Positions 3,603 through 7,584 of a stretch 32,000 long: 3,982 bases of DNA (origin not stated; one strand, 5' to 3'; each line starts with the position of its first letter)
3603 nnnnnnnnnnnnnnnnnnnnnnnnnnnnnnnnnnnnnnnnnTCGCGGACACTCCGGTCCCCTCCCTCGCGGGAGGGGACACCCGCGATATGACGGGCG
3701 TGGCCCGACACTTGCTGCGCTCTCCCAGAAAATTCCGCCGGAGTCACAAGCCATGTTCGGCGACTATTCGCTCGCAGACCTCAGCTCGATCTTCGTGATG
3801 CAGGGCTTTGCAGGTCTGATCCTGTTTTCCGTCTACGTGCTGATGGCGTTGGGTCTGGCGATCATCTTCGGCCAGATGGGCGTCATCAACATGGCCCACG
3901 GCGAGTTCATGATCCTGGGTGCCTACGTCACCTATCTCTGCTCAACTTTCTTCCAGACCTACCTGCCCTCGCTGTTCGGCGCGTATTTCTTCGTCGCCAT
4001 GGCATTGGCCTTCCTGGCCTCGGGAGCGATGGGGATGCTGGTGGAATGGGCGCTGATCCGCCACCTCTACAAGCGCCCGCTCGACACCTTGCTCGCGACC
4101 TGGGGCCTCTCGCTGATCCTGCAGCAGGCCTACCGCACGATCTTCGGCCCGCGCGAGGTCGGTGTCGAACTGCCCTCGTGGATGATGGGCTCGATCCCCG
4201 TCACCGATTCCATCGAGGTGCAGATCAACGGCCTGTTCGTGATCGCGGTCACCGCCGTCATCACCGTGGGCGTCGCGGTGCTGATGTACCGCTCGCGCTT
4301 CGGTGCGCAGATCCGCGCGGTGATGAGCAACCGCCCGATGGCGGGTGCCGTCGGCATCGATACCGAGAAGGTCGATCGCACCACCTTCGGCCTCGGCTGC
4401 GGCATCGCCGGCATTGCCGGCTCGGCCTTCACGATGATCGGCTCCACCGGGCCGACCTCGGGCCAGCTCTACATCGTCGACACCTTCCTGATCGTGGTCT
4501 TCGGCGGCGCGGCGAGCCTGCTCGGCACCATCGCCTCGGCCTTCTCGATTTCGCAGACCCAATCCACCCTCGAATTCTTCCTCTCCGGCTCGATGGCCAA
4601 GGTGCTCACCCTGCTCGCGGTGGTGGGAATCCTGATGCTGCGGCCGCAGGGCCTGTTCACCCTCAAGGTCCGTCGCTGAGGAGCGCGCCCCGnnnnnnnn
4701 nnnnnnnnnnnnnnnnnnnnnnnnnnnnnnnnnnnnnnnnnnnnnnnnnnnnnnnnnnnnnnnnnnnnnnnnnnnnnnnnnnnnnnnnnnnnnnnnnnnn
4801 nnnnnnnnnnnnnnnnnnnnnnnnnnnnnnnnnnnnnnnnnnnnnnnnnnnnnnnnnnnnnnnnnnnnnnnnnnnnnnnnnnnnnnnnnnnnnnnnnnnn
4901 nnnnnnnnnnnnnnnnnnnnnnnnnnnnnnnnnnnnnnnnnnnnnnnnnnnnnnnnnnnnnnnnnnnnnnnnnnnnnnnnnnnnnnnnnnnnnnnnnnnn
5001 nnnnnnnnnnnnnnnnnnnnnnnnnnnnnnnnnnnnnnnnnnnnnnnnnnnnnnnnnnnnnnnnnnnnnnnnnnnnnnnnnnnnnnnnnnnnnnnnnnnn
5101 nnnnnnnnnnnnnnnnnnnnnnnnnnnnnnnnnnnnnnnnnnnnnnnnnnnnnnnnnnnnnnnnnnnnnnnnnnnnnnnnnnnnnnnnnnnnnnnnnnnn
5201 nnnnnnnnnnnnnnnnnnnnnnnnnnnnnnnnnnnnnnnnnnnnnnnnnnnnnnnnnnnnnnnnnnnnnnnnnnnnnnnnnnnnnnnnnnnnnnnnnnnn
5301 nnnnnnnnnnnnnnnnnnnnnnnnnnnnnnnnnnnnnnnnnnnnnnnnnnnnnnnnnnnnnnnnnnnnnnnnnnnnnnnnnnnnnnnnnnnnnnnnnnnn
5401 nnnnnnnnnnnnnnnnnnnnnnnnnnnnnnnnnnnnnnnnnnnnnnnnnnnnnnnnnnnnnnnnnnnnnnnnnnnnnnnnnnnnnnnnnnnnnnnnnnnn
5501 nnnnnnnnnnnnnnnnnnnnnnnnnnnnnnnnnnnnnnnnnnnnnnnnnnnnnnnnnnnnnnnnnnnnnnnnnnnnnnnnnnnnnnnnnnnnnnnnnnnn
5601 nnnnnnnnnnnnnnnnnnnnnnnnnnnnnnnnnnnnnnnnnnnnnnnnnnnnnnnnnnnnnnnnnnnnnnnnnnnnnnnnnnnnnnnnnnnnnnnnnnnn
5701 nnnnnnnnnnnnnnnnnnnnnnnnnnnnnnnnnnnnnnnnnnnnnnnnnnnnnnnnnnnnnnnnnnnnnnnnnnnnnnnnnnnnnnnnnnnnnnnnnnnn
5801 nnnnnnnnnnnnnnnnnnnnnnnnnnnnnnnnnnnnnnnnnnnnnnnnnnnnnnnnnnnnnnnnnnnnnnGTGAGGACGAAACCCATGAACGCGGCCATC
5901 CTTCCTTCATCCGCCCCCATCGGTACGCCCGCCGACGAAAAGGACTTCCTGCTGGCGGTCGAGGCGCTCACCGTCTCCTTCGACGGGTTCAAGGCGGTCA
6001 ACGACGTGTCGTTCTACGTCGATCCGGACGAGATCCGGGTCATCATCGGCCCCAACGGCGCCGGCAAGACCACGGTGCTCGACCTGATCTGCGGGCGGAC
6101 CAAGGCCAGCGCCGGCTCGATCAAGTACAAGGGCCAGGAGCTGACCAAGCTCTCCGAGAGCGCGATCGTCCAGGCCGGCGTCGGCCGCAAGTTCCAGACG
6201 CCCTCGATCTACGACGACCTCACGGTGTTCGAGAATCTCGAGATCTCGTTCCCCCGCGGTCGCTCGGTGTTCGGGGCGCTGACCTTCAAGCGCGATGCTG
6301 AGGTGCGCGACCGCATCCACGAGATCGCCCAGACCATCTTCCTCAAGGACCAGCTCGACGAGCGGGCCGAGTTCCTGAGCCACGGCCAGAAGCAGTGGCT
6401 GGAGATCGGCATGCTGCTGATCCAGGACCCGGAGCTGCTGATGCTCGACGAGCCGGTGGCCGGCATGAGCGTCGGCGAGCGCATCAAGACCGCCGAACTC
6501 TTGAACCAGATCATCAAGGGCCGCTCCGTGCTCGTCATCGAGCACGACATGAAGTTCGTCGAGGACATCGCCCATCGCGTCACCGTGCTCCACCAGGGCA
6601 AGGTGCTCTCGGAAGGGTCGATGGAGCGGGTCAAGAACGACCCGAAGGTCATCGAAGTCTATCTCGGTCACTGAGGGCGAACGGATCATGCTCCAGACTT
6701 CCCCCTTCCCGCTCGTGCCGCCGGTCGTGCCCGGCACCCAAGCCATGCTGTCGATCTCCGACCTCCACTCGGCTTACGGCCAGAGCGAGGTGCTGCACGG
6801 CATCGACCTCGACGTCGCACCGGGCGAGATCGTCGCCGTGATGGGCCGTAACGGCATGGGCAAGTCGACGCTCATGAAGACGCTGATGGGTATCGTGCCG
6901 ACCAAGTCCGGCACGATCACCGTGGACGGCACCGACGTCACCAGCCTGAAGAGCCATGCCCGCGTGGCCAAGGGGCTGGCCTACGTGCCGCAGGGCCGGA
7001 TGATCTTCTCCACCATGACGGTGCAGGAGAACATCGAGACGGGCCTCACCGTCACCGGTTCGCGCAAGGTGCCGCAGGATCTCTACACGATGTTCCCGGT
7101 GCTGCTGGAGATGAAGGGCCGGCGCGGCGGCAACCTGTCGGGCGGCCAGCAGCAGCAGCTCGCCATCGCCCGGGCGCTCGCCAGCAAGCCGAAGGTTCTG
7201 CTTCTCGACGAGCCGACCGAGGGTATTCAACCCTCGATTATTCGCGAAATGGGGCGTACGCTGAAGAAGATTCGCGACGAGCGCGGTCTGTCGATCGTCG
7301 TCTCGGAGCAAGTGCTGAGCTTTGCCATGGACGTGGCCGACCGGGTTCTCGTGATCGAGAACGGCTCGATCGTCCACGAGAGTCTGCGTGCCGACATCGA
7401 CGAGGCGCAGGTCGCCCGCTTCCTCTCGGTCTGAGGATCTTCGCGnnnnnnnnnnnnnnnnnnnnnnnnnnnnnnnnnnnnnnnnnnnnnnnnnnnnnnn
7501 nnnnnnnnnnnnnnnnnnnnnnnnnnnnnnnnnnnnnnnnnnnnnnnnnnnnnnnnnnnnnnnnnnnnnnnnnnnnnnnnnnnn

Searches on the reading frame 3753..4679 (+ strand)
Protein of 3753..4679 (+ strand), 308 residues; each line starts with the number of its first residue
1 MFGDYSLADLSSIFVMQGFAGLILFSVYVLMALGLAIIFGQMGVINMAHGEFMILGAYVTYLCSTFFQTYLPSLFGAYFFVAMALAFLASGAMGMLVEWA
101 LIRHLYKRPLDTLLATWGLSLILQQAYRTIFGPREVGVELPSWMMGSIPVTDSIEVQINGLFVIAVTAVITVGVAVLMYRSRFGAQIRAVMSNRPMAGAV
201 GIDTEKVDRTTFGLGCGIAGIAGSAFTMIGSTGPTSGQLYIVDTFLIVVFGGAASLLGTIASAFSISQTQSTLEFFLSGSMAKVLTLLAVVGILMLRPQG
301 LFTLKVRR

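Call 7: search_protein_families(library=pfam, proteins=[window:3753-4679:+])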
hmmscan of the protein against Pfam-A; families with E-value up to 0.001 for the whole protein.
window:3753-4679:+ (308 aa): 1 family
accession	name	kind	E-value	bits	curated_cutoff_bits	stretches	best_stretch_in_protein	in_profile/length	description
PF02653.21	BPD_transp_2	-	2.3e-42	145.5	26.8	1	20-293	4-268/269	Branched-chain amino acid transport system / permease component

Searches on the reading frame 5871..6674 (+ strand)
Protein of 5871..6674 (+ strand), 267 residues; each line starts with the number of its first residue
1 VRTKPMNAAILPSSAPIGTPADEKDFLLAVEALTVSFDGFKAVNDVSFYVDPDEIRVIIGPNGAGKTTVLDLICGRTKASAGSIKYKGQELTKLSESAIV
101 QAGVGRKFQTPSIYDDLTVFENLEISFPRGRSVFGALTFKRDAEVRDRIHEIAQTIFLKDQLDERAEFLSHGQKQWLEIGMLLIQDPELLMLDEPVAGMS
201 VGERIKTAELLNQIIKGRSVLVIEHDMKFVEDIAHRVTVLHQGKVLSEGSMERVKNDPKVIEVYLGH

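Call 7: search_protein_families(library=pfam, proteins=[window:5871-6674:+])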
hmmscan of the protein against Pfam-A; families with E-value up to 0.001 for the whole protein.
window:5871-6674:+ (267 aa): 6 families
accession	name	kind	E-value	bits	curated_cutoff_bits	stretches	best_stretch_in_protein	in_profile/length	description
PF00005.33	ABC_tran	-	1.3e-31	110.5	25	1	43-197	1-137/137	ABC transporter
PF12399.14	BCA_ABC_TP_C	-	2.2e-08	33.9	25.5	1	244-267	1-24/27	Branched-chain amino acid ATP-binding cassette transporter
PF13304.12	AAA_21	-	1.3e-07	32.5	27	1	57-73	3-19/304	AAA domain, putative AbiEii toxin, Type IV TA system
PF02463.25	SMC_N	-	1.2e-06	28.6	40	1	36-242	6-214/220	RecF/RecN/SMC N terminal domain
PF13476.12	AAA_23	-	3.8e-06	28.1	27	1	37-75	4-41/201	AAA domain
PF13175.12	AAA_15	-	0.00037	20.7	32.1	1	39-73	10-43/374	AAA ATPase domain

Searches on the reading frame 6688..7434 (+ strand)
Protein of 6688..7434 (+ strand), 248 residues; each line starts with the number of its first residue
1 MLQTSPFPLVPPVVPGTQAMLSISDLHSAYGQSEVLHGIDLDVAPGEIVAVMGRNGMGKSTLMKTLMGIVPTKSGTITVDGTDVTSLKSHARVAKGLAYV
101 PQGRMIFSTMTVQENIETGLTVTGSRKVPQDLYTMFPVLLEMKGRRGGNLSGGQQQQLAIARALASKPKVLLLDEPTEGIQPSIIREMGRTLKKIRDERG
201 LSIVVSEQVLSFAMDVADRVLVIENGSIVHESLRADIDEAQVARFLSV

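Call 7: search_protein_families(library=pfam, proteins=[window:6688-7434:+])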
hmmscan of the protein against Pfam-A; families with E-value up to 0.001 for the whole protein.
window:6688-7434:+ (248 aa): 4 families
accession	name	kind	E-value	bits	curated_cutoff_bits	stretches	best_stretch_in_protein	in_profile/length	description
PF00005.33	ABC_tran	-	2.1e-34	119.5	25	1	36-177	1-136/137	ABC transporter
PF13304.12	AAA_21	-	8.1e-08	33.1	27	1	149-205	237-295/304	AAA domain, putative AbiEii toxin, Type IV TA system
PF13401.12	AAA_22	-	4.5e-05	24.2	27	1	48-205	7-120/130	AAA domain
PF01078.27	Mg_chelatase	-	0.00055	19.8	20.3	0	25-92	1-68/207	Magnesium chelatase, subunit ChlI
